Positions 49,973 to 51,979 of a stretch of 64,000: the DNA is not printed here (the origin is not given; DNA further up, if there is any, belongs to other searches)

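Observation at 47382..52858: Two tandem, diverged copies of an orphan three-gene prepilin-like 'tip complex' module with no pilus or T2SS machinery nearby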

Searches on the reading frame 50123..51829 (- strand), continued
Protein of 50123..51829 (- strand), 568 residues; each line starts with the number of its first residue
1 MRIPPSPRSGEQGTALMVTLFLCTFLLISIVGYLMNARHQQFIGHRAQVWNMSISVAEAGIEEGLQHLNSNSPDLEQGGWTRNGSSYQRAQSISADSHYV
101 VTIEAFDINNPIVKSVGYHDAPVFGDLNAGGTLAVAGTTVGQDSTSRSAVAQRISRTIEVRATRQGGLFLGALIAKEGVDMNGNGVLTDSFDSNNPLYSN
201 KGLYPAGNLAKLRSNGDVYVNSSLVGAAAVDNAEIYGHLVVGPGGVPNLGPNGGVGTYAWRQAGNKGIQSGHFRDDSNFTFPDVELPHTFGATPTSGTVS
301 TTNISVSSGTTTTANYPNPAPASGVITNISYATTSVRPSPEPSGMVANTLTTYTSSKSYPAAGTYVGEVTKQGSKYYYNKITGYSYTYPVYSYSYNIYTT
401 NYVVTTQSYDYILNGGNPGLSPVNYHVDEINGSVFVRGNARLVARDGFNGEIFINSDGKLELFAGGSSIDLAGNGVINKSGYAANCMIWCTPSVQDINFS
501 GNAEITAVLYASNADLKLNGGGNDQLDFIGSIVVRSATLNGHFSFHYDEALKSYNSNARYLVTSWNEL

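Call 68: search_protein_families(library=ncbifam, max_evalue=0.01, proteins=[L058:11945-12337:+, L024:2011-3105:-, L075:15364-17070:+, L023:16937-17611:+, L075:14032-14640:+, L023:18192-18704:+, L056:12457-14026:+, L076:3789-4592:+])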
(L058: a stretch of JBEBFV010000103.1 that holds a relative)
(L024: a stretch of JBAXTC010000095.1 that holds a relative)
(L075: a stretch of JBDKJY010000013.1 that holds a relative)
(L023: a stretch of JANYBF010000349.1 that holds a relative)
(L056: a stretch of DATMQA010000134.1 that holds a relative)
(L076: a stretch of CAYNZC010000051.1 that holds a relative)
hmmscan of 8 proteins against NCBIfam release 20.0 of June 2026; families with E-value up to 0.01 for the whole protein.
L058:11945-12337:+ (130 aa): 11 families
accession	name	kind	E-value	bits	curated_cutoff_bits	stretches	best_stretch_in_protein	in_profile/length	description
NF041775.1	typeIV_PilA_Myxo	equivalog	2.9e-15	56.8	400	1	22-79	10-67/214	type IV pilin protein PilA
NF040999.1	pilin_ComGC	equivalog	1.6e-13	50.7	75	1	23-85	2-64/84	competence type IV pilus major pilin ComGC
TIGR01710.1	typeII_sec_gspG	equivalog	6.4e-12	45.7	88.85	1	23-84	1-62/134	type II secretion system major pseudopilin GspG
NF007862.0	PRK10574.1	equivalog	3.5e-08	33.7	138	1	21-56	3-38/145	prepilin peptidase-dependent pilin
TIGR02532.1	IV_pilin_GFxxxE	domain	4.5e-08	32.6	16.3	1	23-45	2-24/24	prepilin-type N-terminal cleavage/methylation domain-containing protein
TIGR01708.2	typeII_sec_gspH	equivalog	1.4e-07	31.7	80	1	23-56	2-37/169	type II secretion system minor pseudopilin GspH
NF041013.1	T4P_ComGE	equivalog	4e-06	26.8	49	1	21-82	2-65/83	competence type IV pilus minor pilin ComGE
TIGR02596.1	TIGR02596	subfamily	5.2e-06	26.7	70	1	25-72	1-49/196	Verru_Chthon cassette protein D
NF040982.1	ComGD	equivalog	0.00062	20.2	70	1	22-82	1-61/139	competence type IV pilus minor pilin ComGD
NF007800.0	PRK10506.1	equivalog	0.0014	18.5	158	1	18-56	4-42/163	prepilin peptidase-dependent protein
NF009245.0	PRK12599.1-4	equivalog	0.0039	17.5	114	1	22-65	59-103/121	cation:proton antiporter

L024:2011-3105:- (364 aa): 8 families
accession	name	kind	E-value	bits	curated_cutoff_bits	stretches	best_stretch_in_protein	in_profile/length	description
TIGR01175.1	pilM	subfamily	8.2e-25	87.5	133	1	22-361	4-345/348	type IV pilus assembly protein PilM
NF045709.1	Amuc_1101_fam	equivalog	3.2e-15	56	650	1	152-361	126-347/608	Amuc_1101 family PilM-like pilus complex protein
TIGR01174.1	ftsA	equivalog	7.2e-10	38.5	175.85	1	207-269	196-258/371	cell division protein FtsA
NF011660.0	PRK15080.1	equivalog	4.8e-08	32.5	182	1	207-326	141-256/277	ethanolamine utilization protein EutJ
TIGR02529.1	EutJ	subfamily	5.5e-07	29.3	152.1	1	205-325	106-222/239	ethanolamine utilization protein EutJ family protein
NF010539.0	PRK13927.1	subfamily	0.0019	17.2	293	1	207-269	151-219/339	rod shape-determining protein MreB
NF007009.0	PRK09472.1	equivalog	0.0028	16.8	409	1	155-265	155-262/420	cell division protein FtsA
NF007144.0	PRK09585.2-3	equivalog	0.0051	16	436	1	267-324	254-308/358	anhydro-N-acetylmuramic acid kinase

L075:15364-17070:+ (568 aa): 8 families
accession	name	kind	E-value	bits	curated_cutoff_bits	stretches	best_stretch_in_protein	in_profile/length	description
TIGR02517.1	type_II_gspD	equivalog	6e-57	193.4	351.35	1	189-513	297-593/600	type II secretion system secretin GspD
TIGR02515.1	IV_pilus_PilQ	subfamily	5.2e-52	177.3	284.35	1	152-511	86-428/428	type IV pilus secretin PilQ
TIGR02519.1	pilus_MshL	equivalog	1.7e-38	132.3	250.2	1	199-510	5-290/290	pilus (MSHA type) biogenesis protein MshL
NF010083.0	PRK13568.1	equivalog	2.1e-36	125.6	554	2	335-512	250-419/419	DNA uptake porin HofQ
NF007851.2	PRK10560.1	exception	6.2e-28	97.7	598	2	319-512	228-411/412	DNA uptake porin HofQ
TIGR02516.1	type_III_yscC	equivalog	7.1e-27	94.1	238.45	1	189-511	195-462/463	type III secretion system outer membrane ring subunit SctC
NF042912.1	Amuc_1098_fam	equivalog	1.2e-21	76.5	750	2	397-512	664-798/805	Amuc_1098 family type IV pilus outer membrane protein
NF011873.0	PRK15346.1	equivalog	6e-13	48.3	524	1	396-496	382-480/499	EscC/YscC/HrcC family type III secretion system outer membrane ring protein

L023:16937-17611:+ (224 aa): 0 families

L075:14032-14640:+ (202 aa): 1 family
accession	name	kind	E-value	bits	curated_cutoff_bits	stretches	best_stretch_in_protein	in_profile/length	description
NF040576.1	T2SS_GspM_XpsM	equivalog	5.7e-08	32.6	60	1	16-89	2-74/180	type II secretion system protein GspM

L023:18192-18704:+ (170 aa): 0 families

L056:12457-14026:+ (523 aa): 2 families
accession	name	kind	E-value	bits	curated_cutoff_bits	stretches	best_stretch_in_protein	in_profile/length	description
NF038301.1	EPS_HpsA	equivalog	8e-07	27.1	400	1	488-523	1332-1367/1503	hormogonium polysaccharide biosynthesis protein HpsA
NF037980.1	T2SS_GspK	equivalog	0.0048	16.5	130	1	41-102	3-64/307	type II secretion system minor pseudopilin GspK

L076:3789-4592:+ (267 aa): 12 families
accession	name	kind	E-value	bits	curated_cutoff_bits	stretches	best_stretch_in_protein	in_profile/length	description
TIGR01710.1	typeII_sec_gspG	equivalog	4.4e-10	39.7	88.85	1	21-143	2-131/134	type II secretion system major pseudopilin GspG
NF040999.1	pilin_ComGC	equivalog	1.9e-07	31.2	75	1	20-70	2-54/84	competence type IV pilus major pilin ComGC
TIGR01708.2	typeII_sec_gspH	equivalog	2.1e-07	31.1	80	1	20-51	2-33/169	type II secretion system minor pseudopilin GspH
TIGR02532.1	IV_pilin_GFxxxE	domain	6.6e-07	28.9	16.3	1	21-42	3-24/24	prepilin-type N-terminal cleavage/methylation domain-containing protein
NF007862.0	PRK10574.1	equivalog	1.6e-06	28.3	138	1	19-52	4-37/145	prepilin peptidase-dependent pilin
NF041775.1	typeIV_PilA_Myxo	equivalog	1.9e-06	28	400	1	16-67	7-58/214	type IV pilin protein PilA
NF041013.1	T4P_ComGE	equivalog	2.9e-06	27.3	49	1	20-51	4-35/83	competence type IV pilus minor pilin ComGE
TIGR02596.1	TIGR02596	subfamily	0.00056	20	70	1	22-46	1-25/196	Verru_Chthon cassette protein D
TIGR01707.1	gspI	equivalog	0.0015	19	44.35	1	21-51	1-31/101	type II secretion system minor pseudopilin GspI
NF007800.0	PRK10506.1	equivalog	0.0019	18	158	1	17-39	6-28/163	prepilin peptidase-dependent protein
NF040982.1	ComGD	equivalog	0.0064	16.9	70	1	20-53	2-35/139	competence type IV pilus minor pilin ComGD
TIGR01711.1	gspJ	equivalog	0.0071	16.2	64.85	0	21-38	2-19/192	type II secretion system minor pseudopilin GspJ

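Call 84: search_protein_representatives(alignment_id=A1)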
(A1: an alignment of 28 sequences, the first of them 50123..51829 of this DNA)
Query: 28 sequences, 553 profile positions. Proteins with E-value up to 0.001 (for the whole library): 7087; up to 1e-10: 4050; up to 1e-30: 1407. The best 150 are listed.
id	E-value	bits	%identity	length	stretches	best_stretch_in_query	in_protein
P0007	1.8e-231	786.2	-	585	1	1-552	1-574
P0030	6.6e-218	741.4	-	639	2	1-348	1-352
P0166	1.6e-211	720.3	-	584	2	1-337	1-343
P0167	5.3e-207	705.4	-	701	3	1-357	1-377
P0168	1.9e-202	690.3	-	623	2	1-340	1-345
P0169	2.0e-199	680.4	-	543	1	1-552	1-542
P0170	2.5e-199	680.1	-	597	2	1-339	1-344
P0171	1.2e-198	677.8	-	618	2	1-337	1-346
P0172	2.1e-198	677.0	-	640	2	1-344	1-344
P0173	2.1e-196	670.4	-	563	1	1-552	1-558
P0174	1.2e-195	667.8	-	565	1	1-552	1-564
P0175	1.2e-184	631.6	-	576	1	1-552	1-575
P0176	2.2e-184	630.7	-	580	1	1-552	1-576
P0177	1.0e-182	625.2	-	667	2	1-376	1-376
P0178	2.5e-180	617.3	-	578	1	1-552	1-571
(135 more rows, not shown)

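Call 88: find_homologous_proteins(query=A5, max_evalue=1e-20)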
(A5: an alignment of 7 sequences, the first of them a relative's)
Query A5 (7 sequences) (358 aa, profile of the alignment): 3824 proteins with E <= 1e-20 among 8000 candidates; the best 120 are listed.
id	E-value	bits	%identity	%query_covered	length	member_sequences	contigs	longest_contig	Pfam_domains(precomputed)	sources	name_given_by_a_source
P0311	2.6e-186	637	63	100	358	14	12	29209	PF14450.13,PF11104.15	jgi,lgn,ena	-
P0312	6.2e-186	636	61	97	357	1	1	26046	PF14450.13,PF11104.15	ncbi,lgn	-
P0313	4.3e-184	630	68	97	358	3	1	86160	PF14450.13,PF11104.15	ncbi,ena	-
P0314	1.8e-183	628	67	97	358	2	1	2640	PF14450.13,PF11104.15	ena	-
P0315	1.9e-183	628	54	100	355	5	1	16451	PF14450.13,PF11104.15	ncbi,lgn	-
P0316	2.4e-183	627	66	97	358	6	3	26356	PF14450.13,PF11104.15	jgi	jgi:type IV pilus assembly protein PilM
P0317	8.1e-183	625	67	97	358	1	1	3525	PF14450.13,PF11104.15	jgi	jgi:type IV pilus assembly protein PilM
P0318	8.4e-183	625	70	97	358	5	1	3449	PF14450.13,PF11104.15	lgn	-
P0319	2.1e-182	624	54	100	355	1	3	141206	PF14450.13,PF11104.15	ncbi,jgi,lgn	-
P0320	4.9e-182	623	67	97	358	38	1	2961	PF14450.13,PF11104.15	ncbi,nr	ncbi:MAG: pilus assembly protein PilM [Verrucomicrobia bacterium]|nr:pilus assembly protein PilM [Ve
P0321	5.1e-182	623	58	97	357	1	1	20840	PF14450.13,PF11104.15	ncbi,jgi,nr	ncbi:MAG TPA: pilus assembly protein PilM [Candidatus Limnocylindrales bacterium]|nr:pilus assembly 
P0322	5.4e-182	623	58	97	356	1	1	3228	PF14450.13,PF11104.15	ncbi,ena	-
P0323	7.3e-182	622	68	97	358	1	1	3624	PF14450.13,PF11104.15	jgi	jgi:type IV pilus assembly protein PilM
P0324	7.4e-182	622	59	97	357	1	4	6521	PF14450.13,PF11104.15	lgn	-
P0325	7.4e-182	622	76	97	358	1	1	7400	PF14450.13,PF11104.15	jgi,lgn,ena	-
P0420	2.0e-178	611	100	96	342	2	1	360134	PF14450.13,PF11104.15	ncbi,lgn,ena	-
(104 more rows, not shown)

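Call 89: find_encoding_contigs(protein=P0420, flank=10000, max_places=1)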
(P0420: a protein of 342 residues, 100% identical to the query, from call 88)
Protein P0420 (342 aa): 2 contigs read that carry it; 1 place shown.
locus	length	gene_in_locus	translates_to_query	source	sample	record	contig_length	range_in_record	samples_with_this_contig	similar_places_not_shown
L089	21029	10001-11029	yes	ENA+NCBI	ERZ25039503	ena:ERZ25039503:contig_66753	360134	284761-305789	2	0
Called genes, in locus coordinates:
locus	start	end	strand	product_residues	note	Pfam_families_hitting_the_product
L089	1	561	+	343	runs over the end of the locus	PF16640:Big_3_5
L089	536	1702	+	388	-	PF17803:Cadherin_4, PF17892:Cadherin_5, PF17963:Big_9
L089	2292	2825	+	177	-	-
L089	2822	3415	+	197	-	PF07963:N_methyl (weak)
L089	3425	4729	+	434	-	PF23981:DUF7305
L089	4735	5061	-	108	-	PF23981:DUF7305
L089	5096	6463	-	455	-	-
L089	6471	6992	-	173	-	-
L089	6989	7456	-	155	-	-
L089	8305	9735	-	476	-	PF25021:TEN_NHL (faint), PF06739:SBBP (faint), PF01436:NHL (weak)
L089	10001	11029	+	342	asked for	PF11104:PilM_2, PF14450:FtsA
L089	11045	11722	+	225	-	-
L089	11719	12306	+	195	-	-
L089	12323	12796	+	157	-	-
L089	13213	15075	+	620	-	PF03958:Secretin_N, PF00263:Secretin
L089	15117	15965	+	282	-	-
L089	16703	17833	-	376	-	-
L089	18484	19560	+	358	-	PF04909:Amidohydro_2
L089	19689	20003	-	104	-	PF06155:GBBH-like_N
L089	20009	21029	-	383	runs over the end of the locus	PF00266:Aminotran_5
